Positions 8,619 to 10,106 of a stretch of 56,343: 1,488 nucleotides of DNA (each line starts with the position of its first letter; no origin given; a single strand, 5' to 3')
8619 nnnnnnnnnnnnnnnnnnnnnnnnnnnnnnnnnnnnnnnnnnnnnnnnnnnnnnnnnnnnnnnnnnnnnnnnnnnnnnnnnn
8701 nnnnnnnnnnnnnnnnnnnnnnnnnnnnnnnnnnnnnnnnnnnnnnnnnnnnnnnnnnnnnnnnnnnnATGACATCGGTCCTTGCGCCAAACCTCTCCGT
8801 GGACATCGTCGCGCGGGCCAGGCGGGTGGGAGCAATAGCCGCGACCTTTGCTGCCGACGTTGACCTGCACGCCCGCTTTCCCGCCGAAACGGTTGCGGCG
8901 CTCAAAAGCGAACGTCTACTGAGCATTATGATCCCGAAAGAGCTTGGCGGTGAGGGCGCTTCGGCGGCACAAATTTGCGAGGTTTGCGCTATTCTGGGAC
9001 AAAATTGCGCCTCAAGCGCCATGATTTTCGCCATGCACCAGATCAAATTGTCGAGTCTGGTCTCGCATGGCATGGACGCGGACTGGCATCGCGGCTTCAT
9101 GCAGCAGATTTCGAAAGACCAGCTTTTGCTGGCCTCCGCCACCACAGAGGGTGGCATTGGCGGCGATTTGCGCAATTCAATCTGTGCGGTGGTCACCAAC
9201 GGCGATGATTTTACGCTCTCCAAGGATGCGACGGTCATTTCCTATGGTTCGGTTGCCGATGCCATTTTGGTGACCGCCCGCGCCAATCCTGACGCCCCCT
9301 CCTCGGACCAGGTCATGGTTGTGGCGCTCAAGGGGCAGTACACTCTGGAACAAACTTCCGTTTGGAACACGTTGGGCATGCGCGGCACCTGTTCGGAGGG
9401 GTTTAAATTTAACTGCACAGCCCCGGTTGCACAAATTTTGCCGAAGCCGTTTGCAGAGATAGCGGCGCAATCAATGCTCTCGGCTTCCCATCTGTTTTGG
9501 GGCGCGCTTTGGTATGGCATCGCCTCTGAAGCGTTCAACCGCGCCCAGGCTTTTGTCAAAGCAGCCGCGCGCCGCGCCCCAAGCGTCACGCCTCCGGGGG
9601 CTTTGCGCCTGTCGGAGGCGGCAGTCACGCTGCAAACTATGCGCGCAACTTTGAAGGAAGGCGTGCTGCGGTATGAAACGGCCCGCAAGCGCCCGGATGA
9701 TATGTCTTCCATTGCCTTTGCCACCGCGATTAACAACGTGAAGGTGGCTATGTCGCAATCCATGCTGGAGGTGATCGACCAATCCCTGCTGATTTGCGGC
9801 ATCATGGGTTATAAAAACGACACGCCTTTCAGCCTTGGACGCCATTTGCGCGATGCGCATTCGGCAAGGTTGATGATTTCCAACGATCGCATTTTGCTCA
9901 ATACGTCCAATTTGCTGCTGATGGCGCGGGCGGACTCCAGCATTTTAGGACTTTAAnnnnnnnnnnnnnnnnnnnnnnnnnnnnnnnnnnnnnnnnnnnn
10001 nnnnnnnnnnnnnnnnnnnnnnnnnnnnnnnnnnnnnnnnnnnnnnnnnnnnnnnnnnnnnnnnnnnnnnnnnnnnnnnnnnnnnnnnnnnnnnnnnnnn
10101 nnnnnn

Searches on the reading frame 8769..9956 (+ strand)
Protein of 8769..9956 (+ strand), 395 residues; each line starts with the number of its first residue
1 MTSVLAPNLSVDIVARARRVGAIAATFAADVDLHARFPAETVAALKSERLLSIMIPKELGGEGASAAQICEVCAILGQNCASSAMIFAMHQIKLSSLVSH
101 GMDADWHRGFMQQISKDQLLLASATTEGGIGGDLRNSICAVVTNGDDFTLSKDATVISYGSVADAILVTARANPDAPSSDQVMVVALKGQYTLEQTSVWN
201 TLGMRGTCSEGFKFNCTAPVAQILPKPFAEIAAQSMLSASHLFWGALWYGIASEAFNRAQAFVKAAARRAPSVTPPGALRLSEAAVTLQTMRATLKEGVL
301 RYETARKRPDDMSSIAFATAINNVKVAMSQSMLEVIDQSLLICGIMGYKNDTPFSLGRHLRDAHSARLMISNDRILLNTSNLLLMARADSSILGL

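Call 4: search_protein_families(library=pfam, proteins=[window:8769-9956:+], max_evalue=0.01)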
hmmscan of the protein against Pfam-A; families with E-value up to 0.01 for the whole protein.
window:8769-9956:+ (395 aa): 3 families
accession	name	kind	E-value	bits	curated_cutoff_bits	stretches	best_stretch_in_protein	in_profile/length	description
PF02771.21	Acyl-CoA_dh_N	-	4.2e-08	34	22.9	1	25-103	20-99/113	Acyl-CoA dehydrogenase, N-terminal domain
PF00441.29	Acyl-CoA_dh_1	-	1.9e-06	28.5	22.4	1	233-369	7-134/150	Acyl-CoA dehydrogenase, C-terminal domain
PF02770.24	Acyl-CoA_dh_M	-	6.9e-05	23.4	33.3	1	123-214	2-94/97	Acyl-CoA dehydrogenase, middle domain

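Call 6: search_protein_families(library=ncbifam, proteins=[window:8769-9956:+], max_evalue=0.001)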
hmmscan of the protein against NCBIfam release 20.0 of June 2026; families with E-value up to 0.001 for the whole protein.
window:8769-9956:+ (395 aa): 15 families
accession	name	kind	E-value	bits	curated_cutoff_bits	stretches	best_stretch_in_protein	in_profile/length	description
NF049984.1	Rv1679_FadE16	equivalog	1.9e-26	93.2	600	1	18-372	6-353/371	Rv1679 family acyl-CoA dehydrogenase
NF042972.1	AcrlCoAredClosAcrC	equivalog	6.1e-25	87.7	640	1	25-364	25-356/378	acryloyl-CoA reductase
NF042439.1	SulpropCoADesulf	equivalog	1e-21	77.1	600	1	16-364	3-350/379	3-sulfinopropanoyl-CoA desulfinase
TIGR04022.1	sulfur_SfnB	equivalog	1.6e-17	63.5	430.9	1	13-364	10-360/391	SfnB family sulfur acquisition oxidoreductase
NF043006.1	CyhCrbnylCoADH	equivalog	1.9e-15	56.8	650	1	20-369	19-360/380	cyclohexane-1-carbonyl-CoA dehydrogenase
NF008997.0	PRK12341.1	equivalog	2.8e-11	43.1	537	2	29-177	30-175/382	acyl-CoA dehydrogenase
NF045652.1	ProlPCPDhRedW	equivalog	7.5e-11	41.4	650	1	48-375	43-364/376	L-prolyl-[peptidyl-carrier protein] dehydrogenase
NF045552.1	GlutCoADH_Des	equivalog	1.1e-10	41.3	470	1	25-366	25-361/387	glutaryl-CoA dehydrogenase Acd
NF045629.1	monooxsub_HsaA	equivalog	3.5e-09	35.9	450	1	27-211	14-183/383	3-hydroxy-9,10-secoandrosta-1,3,5(10)-triene-9,17-dione monooxygenase oxygenase subunit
NF043015.1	DibenthMonoxDszC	equivalog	4.6e-09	35.5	850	1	27-312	32-331/415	dibenzothiophene monooxygenase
NF037942.1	ac_ACP_DH_MbtN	equivalog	5.7e-09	35.2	700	1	26-377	19-358/376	mycobactin biosynthesis acyl-ACP dehydrogenase MbtN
NF053553.1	prodigi_MBC_PigA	equivalog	9.2e-09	34.9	500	1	52-178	52-180/381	prodigiosin MBC biosynthesis dehydrogenase PigA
NF002885.1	PRK03354.1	equivalog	3.4e-08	32.9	540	1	27-375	28-364/378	crotonobetainyl-CoA dehydrogenase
TIGR03207.1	cyc_hxne_CoA_dh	equivalog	3.7e-06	25.9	575.35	1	55-175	51-170/372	cyclohexanecarboxyl-CoA dehydrogenase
NF045920.1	HphnlacHdxOX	equivalog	6.6e-05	22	650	1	24-93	12-84/384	p-hydroxyphenylacetate 3-hydroxylase oxygenase component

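Call 31: search_solved_structures(query=window:8769-9956:+, max_evalue=0.00001, show_alignments=2)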
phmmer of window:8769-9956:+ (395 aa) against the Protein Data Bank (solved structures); distinct sequences matched with E-value up to 0.00001: 39.
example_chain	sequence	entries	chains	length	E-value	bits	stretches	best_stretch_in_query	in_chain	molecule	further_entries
3pfd_A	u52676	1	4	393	3.6e-20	75.8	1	24-371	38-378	Acyl-CoA dehydrogenase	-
8i4p_A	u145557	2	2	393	3.9e-18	69.1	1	25-370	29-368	Acyl-CoA dehydrogenase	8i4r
7w0j_A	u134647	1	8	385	3.9e-18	69.1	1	25-369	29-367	Acyl-CoA dehydrogenase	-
7p98_A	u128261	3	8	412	2.5e-15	59.9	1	25-384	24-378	Short-chain acyl-CoA dehydrogenase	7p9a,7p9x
5ol2_C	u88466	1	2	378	2e-13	53.6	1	27-366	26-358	Acyl-CoA dehydrogenase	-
2vig_A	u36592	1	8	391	5.6e-12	48.9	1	27-369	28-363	SHORT-CHAIN SPECIFIC ACYL-COA DEHYDROGENASE,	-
7y0a_A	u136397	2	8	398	1.1e-11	47.9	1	27-369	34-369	Short-chain specific acyl-CoA dehydrogenase, mitochondrial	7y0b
8sgs_A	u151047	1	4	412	1.5e-11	47.5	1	27-368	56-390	Short-chain specific acyl-CoA dehydrogenase, mitochondrial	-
9w60_A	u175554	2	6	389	1.5e-10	44.2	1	27-368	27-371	Butyryl CoA dehydrogenase apo protein | Butyryl CoA Dehydrogenase with FAD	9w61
3m9v_A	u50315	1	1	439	4.6e-10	42.6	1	24-369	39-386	FAD-dependent oxidoreductase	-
4kcf_A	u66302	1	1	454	5.1e-10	42.4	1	24-369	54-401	FAD-dependent oxidoreductase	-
4zxv_A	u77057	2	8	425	1.2e-09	41.2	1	28-365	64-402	DnmZ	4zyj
6cxt_B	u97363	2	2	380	2e-09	40.5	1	35-352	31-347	Butyryl-CoA dehydrogenase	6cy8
8phe_A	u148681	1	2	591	3.1e-09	39.8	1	30-368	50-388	Complex I assembly factor ACAD9, mitochondrial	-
1jqi_A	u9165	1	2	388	5.3e-09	39.1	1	27-368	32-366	short chain acyl-CoA dehydrogenase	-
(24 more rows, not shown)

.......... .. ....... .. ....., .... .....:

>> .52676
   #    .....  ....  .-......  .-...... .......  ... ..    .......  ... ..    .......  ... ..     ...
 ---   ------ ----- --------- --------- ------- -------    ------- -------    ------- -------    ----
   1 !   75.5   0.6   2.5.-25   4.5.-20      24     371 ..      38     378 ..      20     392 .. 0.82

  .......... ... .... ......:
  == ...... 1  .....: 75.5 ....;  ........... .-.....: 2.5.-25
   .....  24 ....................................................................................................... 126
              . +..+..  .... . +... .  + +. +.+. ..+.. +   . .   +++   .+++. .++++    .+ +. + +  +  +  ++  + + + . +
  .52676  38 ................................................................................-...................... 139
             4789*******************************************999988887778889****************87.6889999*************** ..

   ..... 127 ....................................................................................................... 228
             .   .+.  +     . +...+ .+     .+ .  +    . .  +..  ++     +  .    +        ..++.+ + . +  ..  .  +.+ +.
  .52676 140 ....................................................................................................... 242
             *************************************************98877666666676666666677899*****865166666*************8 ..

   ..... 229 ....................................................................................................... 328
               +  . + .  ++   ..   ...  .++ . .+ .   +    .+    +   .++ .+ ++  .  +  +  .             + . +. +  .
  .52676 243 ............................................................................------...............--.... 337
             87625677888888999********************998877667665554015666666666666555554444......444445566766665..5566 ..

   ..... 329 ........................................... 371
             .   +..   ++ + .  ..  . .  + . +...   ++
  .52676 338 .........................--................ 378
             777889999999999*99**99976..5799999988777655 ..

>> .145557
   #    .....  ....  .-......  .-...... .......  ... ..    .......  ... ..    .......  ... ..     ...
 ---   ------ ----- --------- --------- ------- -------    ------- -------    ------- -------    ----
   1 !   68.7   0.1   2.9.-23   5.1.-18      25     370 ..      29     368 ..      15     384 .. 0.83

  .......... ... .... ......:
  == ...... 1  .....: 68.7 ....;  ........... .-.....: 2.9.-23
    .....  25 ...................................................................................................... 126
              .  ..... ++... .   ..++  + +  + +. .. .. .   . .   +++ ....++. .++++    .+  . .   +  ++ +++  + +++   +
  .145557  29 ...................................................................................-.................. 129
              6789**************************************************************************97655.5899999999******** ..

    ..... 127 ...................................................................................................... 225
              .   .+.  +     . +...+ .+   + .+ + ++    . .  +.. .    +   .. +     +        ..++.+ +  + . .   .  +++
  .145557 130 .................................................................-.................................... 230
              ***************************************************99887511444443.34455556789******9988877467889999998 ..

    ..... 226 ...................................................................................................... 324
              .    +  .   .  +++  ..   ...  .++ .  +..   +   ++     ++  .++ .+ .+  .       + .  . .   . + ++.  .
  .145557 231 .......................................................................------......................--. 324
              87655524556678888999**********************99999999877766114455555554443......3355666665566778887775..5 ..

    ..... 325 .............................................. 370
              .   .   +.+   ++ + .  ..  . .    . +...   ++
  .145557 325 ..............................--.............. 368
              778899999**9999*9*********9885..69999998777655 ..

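Call 77: search_solved_structures(query=A3, max_evalue=1e-8, show_alignments=0)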
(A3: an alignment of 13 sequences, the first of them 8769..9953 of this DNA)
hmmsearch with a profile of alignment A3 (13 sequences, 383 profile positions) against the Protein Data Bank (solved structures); distinct sequences matched with E-value up to 1e-8: 47.
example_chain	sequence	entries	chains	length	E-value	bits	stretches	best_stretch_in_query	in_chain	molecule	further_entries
7p98_A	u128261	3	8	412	6.9e-25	91.1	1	13-369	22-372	Short-chain acyl-CoA dehydrogenase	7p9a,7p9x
9w60_A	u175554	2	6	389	8.5e-23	84.2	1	16-358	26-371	Butyryl CoA dehydrogenase apo protein | Butyryl CoA Dehydrogenase with FAD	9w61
3pfd_A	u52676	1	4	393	8.8e-23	84.1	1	6-365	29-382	Acyl-CoA dehydrogenase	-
8i4p_A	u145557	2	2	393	1.7e-22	83.2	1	5-369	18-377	Acyl-CoA dehydrogenase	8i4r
7w0j_A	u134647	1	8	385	2.5e-22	82.6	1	5-366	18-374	Acyl-CoA dehydrogenase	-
5ol2_C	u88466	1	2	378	7.8e-20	74.4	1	17-358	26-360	Acyl-CoA dehydrogenase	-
4zxv_A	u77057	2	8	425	3.6e-17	65.7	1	17-359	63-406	DnmZ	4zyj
3m9v_A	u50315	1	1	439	9.8e-17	64.2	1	17-359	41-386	FAD-dependent oxidoreductase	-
4kcf_A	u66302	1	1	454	1.1e-16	64.1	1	17-359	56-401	FAD-dependent oxidoreductase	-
4o5m_A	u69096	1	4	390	1.4e-16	63.7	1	8-354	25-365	Isovaleryl-CoA dehydrogenase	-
3mxl_A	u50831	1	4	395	5.3e-16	61.8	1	15-359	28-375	Nitrososynthase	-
5z8t_A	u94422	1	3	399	6.1e-16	61.6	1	8-354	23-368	Acyl-CoA dehydrogenase type 2 domain protein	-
5gj7_A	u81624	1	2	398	6.1e-16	61.6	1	8-354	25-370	Acyl-CoA dehydrogenase type 2 domain protein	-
3mpi_A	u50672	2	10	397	7.7e-16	61.3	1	12-356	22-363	Glutaryl-CoA dehydrogenase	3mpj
4iv6_A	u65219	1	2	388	1.7e-15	60.1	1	20-360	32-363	Acyl-CoA dehydrogenase FadE3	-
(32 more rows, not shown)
